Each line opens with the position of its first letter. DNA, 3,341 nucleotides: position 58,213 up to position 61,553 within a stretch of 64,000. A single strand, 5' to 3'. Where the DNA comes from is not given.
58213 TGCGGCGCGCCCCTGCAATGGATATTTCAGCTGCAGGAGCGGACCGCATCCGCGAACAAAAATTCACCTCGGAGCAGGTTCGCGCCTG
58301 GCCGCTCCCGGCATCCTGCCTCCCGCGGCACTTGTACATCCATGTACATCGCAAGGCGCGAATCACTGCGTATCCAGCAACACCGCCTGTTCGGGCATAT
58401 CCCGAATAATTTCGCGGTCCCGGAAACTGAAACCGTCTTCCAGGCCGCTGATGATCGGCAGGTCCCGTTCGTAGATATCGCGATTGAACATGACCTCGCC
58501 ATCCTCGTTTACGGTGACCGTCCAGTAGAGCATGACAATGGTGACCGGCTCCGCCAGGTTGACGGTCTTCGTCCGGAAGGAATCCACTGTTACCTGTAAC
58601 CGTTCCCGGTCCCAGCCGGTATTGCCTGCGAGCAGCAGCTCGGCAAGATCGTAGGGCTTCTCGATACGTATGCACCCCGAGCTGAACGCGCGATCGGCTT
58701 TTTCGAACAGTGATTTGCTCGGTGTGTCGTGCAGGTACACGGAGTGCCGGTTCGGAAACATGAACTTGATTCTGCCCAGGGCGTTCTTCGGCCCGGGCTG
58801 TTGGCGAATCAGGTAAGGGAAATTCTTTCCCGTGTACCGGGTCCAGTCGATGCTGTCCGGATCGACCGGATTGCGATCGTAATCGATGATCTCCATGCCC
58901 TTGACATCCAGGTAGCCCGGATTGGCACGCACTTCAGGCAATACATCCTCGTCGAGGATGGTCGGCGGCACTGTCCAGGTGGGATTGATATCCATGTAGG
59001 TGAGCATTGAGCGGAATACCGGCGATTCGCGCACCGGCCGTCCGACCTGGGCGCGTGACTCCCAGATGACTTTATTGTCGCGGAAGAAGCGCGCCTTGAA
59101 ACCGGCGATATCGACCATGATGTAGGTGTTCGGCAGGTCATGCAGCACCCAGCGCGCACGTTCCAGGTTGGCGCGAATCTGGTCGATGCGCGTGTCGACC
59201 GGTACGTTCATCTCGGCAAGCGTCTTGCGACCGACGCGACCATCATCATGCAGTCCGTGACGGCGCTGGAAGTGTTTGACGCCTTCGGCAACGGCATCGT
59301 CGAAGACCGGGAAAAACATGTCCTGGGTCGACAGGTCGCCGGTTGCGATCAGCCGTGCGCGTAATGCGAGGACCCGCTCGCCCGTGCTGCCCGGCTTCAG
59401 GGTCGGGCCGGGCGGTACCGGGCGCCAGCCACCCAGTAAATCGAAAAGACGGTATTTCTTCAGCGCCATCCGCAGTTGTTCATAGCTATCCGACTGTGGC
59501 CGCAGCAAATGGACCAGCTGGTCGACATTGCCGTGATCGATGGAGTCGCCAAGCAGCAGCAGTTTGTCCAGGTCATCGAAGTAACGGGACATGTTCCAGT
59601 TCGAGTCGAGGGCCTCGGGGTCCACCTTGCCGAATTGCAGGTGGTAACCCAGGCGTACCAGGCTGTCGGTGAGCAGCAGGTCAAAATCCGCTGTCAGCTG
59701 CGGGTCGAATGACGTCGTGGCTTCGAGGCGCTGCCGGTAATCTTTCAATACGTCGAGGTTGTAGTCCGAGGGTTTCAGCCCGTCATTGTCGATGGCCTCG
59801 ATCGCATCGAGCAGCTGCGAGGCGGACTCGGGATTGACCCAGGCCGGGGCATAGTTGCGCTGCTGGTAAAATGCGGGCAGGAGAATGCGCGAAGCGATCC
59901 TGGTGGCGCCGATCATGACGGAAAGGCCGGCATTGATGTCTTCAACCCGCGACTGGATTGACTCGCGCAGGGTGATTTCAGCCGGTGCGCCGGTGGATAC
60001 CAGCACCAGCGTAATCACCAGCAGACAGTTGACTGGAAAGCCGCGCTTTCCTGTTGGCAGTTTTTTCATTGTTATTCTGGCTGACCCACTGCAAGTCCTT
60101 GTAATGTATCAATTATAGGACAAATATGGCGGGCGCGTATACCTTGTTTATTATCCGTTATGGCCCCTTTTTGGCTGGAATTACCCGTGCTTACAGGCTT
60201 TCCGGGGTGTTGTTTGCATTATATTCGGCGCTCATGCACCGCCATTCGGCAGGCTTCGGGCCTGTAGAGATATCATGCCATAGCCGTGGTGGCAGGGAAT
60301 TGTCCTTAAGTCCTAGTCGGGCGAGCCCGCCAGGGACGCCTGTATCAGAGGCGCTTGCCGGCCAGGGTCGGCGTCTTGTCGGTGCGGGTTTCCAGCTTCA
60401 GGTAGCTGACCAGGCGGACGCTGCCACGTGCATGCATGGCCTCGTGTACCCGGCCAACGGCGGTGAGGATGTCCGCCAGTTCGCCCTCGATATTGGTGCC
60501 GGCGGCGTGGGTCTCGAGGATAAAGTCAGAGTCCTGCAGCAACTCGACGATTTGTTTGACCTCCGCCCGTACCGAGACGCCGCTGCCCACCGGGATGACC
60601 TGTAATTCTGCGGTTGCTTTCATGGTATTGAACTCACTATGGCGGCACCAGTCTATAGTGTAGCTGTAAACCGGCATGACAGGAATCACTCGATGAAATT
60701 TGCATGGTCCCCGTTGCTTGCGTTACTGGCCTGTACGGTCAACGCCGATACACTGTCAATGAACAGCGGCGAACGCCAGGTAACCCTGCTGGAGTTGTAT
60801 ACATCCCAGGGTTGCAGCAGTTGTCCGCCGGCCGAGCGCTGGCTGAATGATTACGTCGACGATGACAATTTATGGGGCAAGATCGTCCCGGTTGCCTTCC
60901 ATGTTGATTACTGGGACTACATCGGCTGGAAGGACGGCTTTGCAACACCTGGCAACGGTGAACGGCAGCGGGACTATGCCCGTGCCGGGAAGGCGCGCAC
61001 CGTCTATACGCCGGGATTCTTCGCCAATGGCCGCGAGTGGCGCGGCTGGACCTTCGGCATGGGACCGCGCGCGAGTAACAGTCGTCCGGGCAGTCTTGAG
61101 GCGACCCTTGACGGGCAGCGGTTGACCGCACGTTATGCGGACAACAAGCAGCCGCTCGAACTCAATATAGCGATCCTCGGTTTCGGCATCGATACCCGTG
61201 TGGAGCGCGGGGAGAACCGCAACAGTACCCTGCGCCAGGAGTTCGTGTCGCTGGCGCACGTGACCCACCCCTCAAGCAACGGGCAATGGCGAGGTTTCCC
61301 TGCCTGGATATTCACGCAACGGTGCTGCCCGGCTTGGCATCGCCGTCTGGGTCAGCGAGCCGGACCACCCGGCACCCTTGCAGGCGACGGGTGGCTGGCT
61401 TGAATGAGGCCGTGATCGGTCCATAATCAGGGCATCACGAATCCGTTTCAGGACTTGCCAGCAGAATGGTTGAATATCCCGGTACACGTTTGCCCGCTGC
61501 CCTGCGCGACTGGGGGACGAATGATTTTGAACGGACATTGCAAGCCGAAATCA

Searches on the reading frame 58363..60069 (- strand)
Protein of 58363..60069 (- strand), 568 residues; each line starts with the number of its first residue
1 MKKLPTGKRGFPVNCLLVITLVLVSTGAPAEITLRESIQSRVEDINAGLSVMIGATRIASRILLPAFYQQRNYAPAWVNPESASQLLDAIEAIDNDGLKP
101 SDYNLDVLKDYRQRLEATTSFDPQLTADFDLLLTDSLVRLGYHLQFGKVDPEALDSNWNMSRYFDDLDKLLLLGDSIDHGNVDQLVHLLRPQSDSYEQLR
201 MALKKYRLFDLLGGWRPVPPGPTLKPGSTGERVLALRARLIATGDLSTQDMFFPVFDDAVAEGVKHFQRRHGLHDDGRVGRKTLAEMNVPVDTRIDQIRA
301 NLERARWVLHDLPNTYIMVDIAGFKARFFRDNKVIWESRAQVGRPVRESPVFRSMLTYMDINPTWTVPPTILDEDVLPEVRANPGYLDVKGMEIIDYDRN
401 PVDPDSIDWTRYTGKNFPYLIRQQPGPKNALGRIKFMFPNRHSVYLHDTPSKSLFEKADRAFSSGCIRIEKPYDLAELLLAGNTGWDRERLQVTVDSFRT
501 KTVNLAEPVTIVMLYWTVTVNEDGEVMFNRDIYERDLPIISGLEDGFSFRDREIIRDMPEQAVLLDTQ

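Call 48: search_protein_families(library=pfam, proteins=[window:58363-60069:-], max_evalue=0.001)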
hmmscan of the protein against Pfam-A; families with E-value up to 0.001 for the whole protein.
window:58363-60069:- (568 aa): 3 families
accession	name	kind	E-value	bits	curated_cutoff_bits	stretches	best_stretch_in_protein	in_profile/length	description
PF20142.4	Scaffold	-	2.8e-31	109.5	24.6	1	64-203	3-139/139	Scaffold domain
PF03734.19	YkuD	-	2.4e-23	83.8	23.4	1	315-482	2-141/146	L,D-transpeptidase catalytic domain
PF01471.23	PG_binding_1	-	2.6e-09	37.6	23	1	229-287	1-57/57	Putative peptidoglycan binding domain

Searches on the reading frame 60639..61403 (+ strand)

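Call 48: search_protein_families(library=pfam, proteins=[window:60639-61403:+], max_evalue=0.001)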
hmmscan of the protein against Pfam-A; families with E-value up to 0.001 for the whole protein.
window:60639-61403:+ (254 aa): 1 family
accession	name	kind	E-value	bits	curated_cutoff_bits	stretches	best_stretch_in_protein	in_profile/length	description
PF06764.17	DUF1223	-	8.8e-40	137.4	30.7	1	50-209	1-170/202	Protein of unknown function (DUF1223)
